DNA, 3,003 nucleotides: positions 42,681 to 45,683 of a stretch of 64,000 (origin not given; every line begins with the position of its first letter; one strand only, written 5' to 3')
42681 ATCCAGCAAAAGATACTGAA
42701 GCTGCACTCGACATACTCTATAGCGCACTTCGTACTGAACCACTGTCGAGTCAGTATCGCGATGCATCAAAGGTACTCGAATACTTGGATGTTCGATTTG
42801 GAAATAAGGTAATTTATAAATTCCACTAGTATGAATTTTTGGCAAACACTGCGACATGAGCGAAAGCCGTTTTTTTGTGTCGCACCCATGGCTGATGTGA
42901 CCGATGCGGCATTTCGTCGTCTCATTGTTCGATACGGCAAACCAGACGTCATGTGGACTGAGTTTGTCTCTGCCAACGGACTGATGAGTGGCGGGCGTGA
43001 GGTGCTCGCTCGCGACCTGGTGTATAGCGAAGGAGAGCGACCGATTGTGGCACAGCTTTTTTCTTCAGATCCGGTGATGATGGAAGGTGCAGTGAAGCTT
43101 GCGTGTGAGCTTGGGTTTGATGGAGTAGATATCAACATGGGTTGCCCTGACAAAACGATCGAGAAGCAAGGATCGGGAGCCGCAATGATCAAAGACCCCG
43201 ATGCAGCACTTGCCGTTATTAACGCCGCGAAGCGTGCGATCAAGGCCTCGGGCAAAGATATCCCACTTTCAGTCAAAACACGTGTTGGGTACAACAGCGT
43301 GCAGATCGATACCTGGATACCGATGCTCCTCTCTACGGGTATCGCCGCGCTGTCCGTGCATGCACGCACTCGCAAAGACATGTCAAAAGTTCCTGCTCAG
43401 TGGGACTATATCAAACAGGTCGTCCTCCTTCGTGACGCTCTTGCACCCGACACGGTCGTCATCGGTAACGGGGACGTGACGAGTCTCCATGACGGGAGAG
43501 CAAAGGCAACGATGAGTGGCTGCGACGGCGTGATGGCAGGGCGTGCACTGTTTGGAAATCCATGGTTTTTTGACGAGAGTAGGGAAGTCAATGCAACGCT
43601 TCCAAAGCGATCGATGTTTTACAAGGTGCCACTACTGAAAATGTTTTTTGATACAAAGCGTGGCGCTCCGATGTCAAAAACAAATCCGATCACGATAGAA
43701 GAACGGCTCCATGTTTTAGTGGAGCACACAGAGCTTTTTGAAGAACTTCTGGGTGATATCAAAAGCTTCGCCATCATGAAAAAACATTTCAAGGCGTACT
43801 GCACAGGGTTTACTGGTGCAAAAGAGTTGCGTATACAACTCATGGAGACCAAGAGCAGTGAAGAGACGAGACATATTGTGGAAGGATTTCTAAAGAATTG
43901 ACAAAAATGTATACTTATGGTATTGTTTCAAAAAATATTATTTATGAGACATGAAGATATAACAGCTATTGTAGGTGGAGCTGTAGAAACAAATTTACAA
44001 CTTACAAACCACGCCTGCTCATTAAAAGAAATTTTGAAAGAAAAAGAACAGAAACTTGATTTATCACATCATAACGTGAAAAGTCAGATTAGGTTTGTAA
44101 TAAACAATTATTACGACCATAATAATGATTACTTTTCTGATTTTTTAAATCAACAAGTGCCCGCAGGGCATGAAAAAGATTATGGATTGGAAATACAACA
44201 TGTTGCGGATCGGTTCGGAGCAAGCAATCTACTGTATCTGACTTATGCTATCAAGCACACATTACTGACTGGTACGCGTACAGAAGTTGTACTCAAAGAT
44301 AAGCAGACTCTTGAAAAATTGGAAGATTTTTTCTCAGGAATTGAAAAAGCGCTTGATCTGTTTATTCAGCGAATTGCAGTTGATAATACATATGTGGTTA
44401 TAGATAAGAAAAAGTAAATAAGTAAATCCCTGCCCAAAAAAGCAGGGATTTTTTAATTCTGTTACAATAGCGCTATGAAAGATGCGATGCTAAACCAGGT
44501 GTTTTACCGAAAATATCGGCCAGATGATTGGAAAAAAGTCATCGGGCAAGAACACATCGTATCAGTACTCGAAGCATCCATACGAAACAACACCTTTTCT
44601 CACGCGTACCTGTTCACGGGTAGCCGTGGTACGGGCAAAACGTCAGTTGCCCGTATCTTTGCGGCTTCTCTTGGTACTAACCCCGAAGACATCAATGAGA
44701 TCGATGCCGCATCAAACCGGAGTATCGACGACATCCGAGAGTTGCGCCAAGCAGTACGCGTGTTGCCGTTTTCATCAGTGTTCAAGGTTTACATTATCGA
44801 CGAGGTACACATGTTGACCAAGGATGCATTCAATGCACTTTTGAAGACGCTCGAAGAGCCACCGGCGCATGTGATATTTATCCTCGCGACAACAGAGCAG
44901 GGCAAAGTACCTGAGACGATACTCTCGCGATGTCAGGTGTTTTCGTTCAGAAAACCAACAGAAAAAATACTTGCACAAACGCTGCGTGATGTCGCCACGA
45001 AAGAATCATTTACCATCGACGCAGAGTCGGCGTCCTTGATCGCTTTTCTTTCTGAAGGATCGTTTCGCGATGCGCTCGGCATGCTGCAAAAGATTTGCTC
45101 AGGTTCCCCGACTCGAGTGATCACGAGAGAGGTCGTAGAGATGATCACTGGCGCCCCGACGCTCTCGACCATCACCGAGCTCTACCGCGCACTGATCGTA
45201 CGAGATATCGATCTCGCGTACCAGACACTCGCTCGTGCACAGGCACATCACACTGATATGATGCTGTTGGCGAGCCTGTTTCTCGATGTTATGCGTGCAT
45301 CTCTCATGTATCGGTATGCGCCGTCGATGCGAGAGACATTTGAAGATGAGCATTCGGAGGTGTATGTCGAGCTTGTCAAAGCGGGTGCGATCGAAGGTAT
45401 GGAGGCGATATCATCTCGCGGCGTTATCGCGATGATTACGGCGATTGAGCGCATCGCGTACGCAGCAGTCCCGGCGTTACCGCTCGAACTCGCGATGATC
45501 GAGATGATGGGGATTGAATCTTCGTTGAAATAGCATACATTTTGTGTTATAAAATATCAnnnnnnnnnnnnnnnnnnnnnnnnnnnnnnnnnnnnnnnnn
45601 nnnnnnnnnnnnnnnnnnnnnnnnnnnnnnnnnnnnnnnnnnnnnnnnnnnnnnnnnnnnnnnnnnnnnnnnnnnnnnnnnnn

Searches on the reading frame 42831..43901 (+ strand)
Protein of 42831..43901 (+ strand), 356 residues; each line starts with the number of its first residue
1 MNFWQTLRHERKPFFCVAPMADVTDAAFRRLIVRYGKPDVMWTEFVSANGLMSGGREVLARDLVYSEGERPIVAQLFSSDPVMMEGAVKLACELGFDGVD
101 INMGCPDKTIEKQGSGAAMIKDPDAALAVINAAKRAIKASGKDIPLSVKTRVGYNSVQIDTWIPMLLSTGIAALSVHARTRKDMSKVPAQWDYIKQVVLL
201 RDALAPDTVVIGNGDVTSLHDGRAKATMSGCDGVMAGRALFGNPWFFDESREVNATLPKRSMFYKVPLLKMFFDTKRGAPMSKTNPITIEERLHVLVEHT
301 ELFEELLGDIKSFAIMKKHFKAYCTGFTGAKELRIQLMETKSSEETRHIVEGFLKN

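Call 27: search_protein_families(library=pfam, proteins=[window:42831-43901:+], max_evalue=0.001)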
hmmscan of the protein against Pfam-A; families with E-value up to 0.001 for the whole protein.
window:42831-43901:+ (356 aa): 1 family
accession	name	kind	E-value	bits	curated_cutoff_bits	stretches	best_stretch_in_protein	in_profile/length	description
PF01207.24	Dus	-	3e-65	220.8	20.4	1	17-350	2-302/311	Dihydrouridine synthase (Dus)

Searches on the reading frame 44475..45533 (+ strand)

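Call 27: search_protein_families(library=pfam, proteins=[window:44475-45533:+], max_evalue=0.001)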
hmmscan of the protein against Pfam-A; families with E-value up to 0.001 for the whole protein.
window:44475-45533:+ (352 aa): 12 families
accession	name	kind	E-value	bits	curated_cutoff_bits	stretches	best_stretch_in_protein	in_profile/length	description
PF13177.12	DNA_pol3_delta2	-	1.1e-35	123.4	27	2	81-160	80-159/161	DNA polymerase III, delta subunit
PF00004.35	AAA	-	3.4e-14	53.8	21.2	1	46-156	2-126/131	ATPase family associated with various cellular activities (AAA)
PF05496.18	RuvB_N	-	2e-07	31.4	27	1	15-130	2-112/159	Holliday junction DNA helicase RuvB P-loop domain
PF13401.12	AAA_22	-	9.1e-07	29.7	27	0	46-138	9-121/130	AAA domain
PF06068.19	TIP49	-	9e-06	25.5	23.8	0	104-140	276-311/347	TIP49 P-loop domain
PF13173.12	AAA_14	-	1.1e-05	25.9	27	1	44-135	4-93/129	AAA domain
PF07728.20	AAA_5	-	1.2e-05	25.8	22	1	46-132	3-96/139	AAA domain (dynein-related subfamily)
PF22608.2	DNAX_ATPase_lid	-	2.9e-05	24.2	27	1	167-204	3-40/49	DNA polymerase III clamp loader subunit, ATPase lid domain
PF01078.27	Mg_chelatase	-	0.00018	21.4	20.3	1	18-101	1-80/207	Magnesium chelatase, subunit ChlI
PF13479.12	AAA_24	-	0.00041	20.7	27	0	46-122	6-84/195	AAA domain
PF13245.12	AAA_19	-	0.00049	20.7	25.1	0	105-136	93-123/134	AAA domain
PF13604.12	AAA_30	-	0.00054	20.2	27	0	46-136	22-122/191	AAA domain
